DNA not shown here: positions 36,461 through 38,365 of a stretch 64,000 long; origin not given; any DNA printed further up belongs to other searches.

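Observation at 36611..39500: Low-GC two-gene islet (membrane coiled-coil protein + P-loop NTPase): candidate uncharacterised defence/abortive-infection-type module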

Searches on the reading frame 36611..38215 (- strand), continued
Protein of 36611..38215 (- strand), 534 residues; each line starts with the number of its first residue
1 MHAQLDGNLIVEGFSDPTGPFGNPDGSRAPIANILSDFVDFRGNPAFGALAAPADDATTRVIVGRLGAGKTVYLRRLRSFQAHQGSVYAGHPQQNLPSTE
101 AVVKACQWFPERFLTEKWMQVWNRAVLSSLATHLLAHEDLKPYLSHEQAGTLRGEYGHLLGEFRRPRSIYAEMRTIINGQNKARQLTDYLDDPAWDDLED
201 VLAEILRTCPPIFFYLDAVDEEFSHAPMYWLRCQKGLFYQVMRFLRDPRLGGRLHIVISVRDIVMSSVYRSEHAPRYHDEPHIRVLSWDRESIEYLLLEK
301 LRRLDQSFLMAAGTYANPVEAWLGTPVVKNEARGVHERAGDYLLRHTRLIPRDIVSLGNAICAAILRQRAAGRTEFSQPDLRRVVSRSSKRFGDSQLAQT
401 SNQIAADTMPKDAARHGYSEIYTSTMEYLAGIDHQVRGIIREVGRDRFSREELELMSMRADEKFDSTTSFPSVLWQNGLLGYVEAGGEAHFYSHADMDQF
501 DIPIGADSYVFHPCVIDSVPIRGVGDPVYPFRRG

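Call 71: search_protein_families(library=padloc, proteins=[L023:11563-12306:+, P0077, P0103, P0277, P0304, P0239, P0226, P0251, P0198, P0260], max_evalue=0.01)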
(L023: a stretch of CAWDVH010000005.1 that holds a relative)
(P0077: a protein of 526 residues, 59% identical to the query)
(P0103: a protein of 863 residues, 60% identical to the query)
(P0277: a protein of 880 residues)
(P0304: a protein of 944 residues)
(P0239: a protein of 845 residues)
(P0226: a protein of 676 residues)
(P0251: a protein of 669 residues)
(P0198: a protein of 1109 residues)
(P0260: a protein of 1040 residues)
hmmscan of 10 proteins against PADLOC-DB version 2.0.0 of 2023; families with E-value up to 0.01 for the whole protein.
L023:11563-12306:+ (247 aa): 14 families
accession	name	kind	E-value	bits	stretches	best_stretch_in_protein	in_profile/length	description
PDLC04937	PDC-S15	-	1.7e-59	199.5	1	3-238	11-248/254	-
PDLC04938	PDC-S15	-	2.9e-34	116.8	1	20-235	51-267/276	-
PDLC04931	PDC-S15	-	4.2e-30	103.5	1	31-238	62-272/282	-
PDLC04934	PDC-S15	-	1.3e-27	94.9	1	31-185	58-212/416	-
PDLC04940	PDC-S15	-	9.8e-19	66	1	34-237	57-266/280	-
PDLC04935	PDC-S15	-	2.9e-17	60.7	1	20-191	123-290/535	-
PDLC04936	PDC-S15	-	9.8e-17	59.3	2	32-122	43-124/300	-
PDLC04933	PDC-S15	-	6e-14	50.2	2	33-123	29-110/286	-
PDLC04932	PDC-S15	-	7.9e-12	43.2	1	33-124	42-142/324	-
PDLC04929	PDC-S15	-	2.3e-11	42.1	1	89-144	90-145/308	-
PDLC04927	PDC-S15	-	8e-11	39.5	1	95-120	90-115/422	-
PDLC04926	PDC-S15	-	9.4e-09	32.7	1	25-122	25-119/300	-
PDLC04930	PDC-S15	-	4.8e-07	27.1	1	98-125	89-116/380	-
PDLC04939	PDC-S15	-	1.8e-05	21.8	1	48-122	40-110/487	-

P0077 (526 aa): 1 family
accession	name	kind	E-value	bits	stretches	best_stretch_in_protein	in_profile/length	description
PDLC04678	PDC-M49A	-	0.0072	12.6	1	52-129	239-313/681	-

P0103 (863 aa): 32 families (the best 25 are shown)
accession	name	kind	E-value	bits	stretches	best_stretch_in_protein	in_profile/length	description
PDLC04042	PD-T4-6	-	1.4e-44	151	2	727-860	127-273/292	-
PDLC04138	mad6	-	1.7e-39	134.3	2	581-696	49-170/659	mads_6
PDLC04061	PD-T4-6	-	1.4e-38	131.7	2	727-859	138-283/510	-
PDLC04053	PD-T4-6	-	8.1e-37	125.3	2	726-860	127-272/311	-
PDLC04060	PD-T4-6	-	1.2e-33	114.8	2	727-861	126-271/486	-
PDLC04054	PD-T4-6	-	2.2e-33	114.1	2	576-697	4-129/347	-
PDLC04047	PD-T4-6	-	3.6e-32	109.7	2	579-700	6-132/327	-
PDLC04052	PD-T4-6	-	1.1e-30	105.3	2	727-862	131-279/496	-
PDLC04057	PD-T4-6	-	2.9e-30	103.7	2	577-699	2-128/443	-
PDLC04043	PD-T4-6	-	1.8e-29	101.1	2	581-697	13-133/452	-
PDLC04040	PD-T4-6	-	2.8e-27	93.7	2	728-862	121-268/547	-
PDLC04048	PD-T4-6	-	5.7e-26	89.7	2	577-698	4-130/354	-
PDLC04039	PD-T4-6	-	6e-26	89.4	2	728-861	133-277/458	-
PDLC02512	PglW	-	8.7e-26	88.2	1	574-859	506-772/1403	PglW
PDLC03920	MkoA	-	8.9e-26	88.5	2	725-860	138-278/1112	-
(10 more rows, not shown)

P0277 (880 aa): 1 family
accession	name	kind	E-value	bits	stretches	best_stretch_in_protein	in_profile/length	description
PDLC02987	caspase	-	1.4e-16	58.8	1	12-229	5-157/453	-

P0304 (944 aa): 2 families
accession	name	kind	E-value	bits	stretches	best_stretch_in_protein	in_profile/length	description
PDLC02016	SAVED_CHAT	-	1.4e-12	45.3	1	172-357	114-268/498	-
PDLC03832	BovA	-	5.5e-06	23.7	1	180-343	511-670/711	-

P0239 (845 aa): 5 families
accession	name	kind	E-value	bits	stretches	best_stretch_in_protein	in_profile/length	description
PDLC00268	PtuA1|PtuA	-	0.00026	18.6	0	29-59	23-53/411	AAA ATPase domain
PDLC04787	PDC-S01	-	0.00042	17.3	1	34-104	30-104/412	-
PDLC04790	PDC-S01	-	0.0016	15.3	1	22-123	18-108/422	-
PDLC04140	mad8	-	0.0017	15.9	0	30-59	26-57/314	mads_8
PDLC00269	PtuA1|PtuA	-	0.0076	13.6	0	35-59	36-60/446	AAA ATPase domain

P0226 (676 aa): 0 families

P0251 (669 aa): 0 families

P0198 (1109 aa): 0 families

P0260 (1040 aa): 0 families

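Call 72: search_protein_families(library=pfam, proteins=[P0226, P0251, P0285, P0298, P0318, P0322, P0337, P0203, P0287, P0237], max_evalue=0.01)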
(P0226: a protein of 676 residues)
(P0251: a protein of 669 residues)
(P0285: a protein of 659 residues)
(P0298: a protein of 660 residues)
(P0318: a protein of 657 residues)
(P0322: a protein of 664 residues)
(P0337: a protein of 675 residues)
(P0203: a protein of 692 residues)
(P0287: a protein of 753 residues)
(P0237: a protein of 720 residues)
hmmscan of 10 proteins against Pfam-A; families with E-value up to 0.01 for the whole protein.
P0226 (676 aa): 0 families

P0251 (669 aa): 1 family
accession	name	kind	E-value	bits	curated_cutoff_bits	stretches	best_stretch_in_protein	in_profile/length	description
PF13401.12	AAA_22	-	0.0053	17.5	27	0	182-223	4-47/130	AAA domain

P0285 (659 aa): 0 families

P0298 (660 aa): 3 families
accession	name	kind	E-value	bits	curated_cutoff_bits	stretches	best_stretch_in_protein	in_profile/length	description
PF05729.18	NACHT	-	0.0039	17.5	26.7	0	202-229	4-31/167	NACHT domain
PF25199.1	nSTAND_NTPase5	-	0.0057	16.9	34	0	199-227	42-70/145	Novel STAND NTPase 5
PF13191.12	AAA_16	-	0.0091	16.9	32.6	0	198-323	24-104/167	AAA ATPase domain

P0318 (657 aa): 1 family
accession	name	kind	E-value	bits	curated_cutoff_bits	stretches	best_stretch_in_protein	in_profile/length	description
PF13401.12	AAA_22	-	0.0042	17.8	27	0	196-237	6-47/130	AAA domain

P0322 (664 aa): 0 families

P0337 (675 aa): 1 family
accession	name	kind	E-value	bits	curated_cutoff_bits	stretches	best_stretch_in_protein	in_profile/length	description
PF24389.1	ORC-CDC6-like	-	0.0062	15.8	27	1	194-220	26-53/571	ORC-CDC6-like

P0203 (692 aa): 4 families
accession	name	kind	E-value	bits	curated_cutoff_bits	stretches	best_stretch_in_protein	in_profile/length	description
PF13676.11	TIR_2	-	6.1e-13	49.8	28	1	545-644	1-95/122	TIR domain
PF01582.25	TIR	-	1.5e-07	31.8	21.3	1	546-640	2-97/179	TIR domain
PF13191.12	AAA_16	-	0.00023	22.2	32.6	1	51-170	25-124/167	AAA ATPase domain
PF13401.12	AAA_22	-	0.00051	20.8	27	1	49-97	4-33/130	AAA domain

P0287 (753 aa): 5 families
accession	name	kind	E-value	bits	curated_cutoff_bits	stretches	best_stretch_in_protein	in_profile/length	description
PF13365.12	Trypsin_2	-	2.6e-10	41.6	27.6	1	568-711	1-144/144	Trypsin-like peptidase domain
PF24389.1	ORC-CDC6-like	-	0.00069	18.9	27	1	2-60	1-52/571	ORC-CDC6-like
PF00005.33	ABC_tran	-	0.0024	18.9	25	1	41-106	12-79/137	ABC transporter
PF01637.24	ATPase_2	-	0.0028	18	33.2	1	37-101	17-78/225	ATPase domain predominantly from Archaea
PF13401.12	AAA_22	-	0.0074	17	27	0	40-80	5-47/130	AAA domain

P0237 (720 aa): 4 families
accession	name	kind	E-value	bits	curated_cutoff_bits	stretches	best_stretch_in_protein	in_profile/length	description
PF00069.31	Pkinase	-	5.3e-51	174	31.7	1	453-708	3-256/263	Protein kinase domain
PF07714.23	PK_Tyr_Ser-Thr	-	1.5e-37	129.8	23.1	1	456-705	6-250/258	Protein tyrosine and serine/threonine kinase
PF01636.29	APH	-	6.4e-08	33.1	23.2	1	553-598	154-200/239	Phosphotransferase enzyme family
PF03109.22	ABC1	-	8.3e-06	25.6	22.9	1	522-596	141-215/244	ABC1 atypical kinase-like domain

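Call 75: find_encoding_contigs(protein=P0044, flank=5000, max_places=2)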
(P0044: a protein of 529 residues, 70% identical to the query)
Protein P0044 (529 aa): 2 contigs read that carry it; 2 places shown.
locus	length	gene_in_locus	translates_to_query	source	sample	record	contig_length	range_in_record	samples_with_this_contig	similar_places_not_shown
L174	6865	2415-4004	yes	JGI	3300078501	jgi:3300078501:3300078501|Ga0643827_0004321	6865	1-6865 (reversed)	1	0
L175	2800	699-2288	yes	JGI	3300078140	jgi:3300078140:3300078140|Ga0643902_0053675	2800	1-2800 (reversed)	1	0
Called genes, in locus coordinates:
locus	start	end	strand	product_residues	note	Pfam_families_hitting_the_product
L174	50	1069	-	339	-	PF00665:rve, PF13683:rve_3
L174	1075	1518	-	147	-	-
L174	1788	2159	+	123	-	-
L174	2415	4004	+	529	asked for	-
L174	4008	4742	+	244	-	PF08867:FRG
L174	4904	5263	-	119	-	-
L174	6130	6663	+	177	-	-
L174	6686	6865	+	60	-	?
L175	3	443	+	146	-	?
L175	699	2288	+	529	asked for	-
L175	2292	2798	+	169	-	?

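Call 85: search_dna_similar(query=window:36611-38215:-, collection=plasmids, mode=protein, max_evalue=0.00001, max_rows=15)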
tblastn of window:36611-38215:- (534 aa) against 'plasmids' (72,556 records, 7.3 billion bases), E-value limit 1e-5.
No match.

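Call 86: search_dna_similar(query=window:36611-38215:-, collection=phages, mode=protein, max_evalue=0.00001, max_rows=15)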
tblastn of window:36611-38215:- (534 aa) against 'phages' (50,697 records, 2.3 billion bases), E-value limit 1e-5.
No match.

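Call 87: find_related_loci(query=A1, collection=viral_contigs, flank=8000)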
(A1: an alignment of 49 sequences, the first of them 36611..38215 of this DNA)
Query A1 (534 aa) in viral_contigs; peptide patterns used: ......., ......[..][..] (x = any residue, [..] = any of these).
28 stretches matched a pattern, but none encodes a relative of the query by tblastn (E <= 1e-3).

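Call 93: search_protein_families(library=padloc, alignment_id=A6, max_evalue=1e-8)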
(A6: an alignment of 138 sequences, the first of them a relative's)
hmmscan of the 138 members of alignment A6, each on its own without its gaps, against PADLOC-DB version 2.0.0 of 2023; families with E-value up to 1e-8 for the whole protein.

A. member 1, L013:9051-9455:- (134 aa): 0 families

B. families by the number of members that match (of 138 scanned): 60 families (the first 25 are shown)
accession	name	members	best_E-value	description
PDLC04135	mad3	2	4.3e-32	mads_3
PDLC04061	PD-T4-6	1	8.2e-75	-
PDLC04042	PD-T4-6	1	2.8e-72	-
PDLC04053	PD-T4-6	1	3.4e-67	-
PDLC04043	PD-T4-6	1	9.3e-65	-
PDLC04054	PD-T4-6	1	3.4e-64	-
PDLC04138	mad6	1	3.1e-62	mads_6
PDLC04060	PD-T4-6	1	4.4e-59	-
PDLC04048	PD-T4-6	1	2.4e-57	-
PDLC04047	PD-T4-6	1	3e-56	-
PDLC04039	PD-T4-6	1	7.8e-56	-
PDLC04052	PD-T4-6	1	2.7e-55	-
PDLC04057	PD-T4-6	1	1.9e-54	-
PDLC04040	PD-T4-6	1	1.3e-52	-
PDLC01088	C3a189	1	1.3e-49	kinase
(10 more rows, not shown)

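Call 99: find_encoding_contigs(protein=P0304, flank=6000, max_places=1)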
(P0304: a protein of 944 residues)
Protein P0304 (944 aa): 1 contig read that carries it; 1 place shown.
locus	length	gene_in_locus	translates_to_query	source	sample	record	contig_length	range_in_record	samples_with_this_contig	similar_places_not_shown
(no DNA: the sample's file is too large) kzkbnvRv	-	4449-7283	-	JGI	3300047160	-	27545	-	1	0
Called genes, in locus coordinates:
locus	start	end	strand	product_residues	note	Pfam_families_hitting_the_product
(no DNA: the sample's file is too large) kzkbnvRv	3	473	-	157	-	?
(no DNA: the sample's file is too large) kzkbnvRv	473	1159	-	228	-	PF00072:Response_reg, PF13384:HTH_23 (faint), PF00196:GerE, PF08281:Sigma70_r4_2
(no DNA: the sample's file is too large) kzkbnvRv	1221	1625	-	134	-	-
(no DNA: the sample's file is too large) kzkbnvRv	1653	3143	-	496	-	PF01266:DAO (faint), PF13450:NAD_binding_8, PF01593:Amino_oxidase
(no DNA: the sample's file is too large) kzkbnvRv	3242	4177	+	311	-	PF08100:Dimerisation, PF00891:Methyltransf_2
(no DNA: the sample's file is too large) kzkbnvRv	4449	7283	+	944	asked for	PF12770:CHAT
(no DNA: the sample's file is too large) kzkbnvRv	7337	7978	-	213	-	-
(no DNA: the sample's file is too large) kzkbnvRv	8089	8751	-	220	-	-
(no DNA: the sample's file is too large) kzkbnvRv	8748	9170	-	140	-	PF12900:Pyridox_ox_2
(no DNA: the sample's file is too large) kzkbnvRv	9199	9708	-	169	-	PF00582:Usp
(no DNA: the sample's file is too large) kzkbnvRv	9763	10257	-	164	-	PF00582:Usp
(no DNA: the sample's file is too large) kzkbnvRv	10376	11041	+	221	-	PF04972:BON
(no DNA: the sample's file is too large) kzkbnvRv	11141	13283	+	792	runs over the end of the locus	PF09364:XFP_N, PF03894:XFP, PF09363:XFP_C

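Call 100: find_encoding_contigs(protein=P0203, flank=6000, max_places=1)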
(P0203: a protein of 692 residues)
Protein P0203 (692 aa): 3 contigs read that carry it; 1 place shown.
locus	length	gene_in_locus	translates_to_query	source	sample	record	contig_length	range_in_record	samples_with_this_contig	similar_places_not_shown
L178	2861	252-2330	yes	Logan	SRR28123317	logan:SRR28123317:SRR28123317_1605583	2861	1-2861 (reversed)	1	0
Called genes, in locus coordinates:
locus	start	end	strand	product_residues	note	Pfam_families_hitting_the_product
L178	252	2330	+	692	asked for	PF01582:TIR (weak), PF13676:TIR_2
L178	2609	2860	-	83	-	?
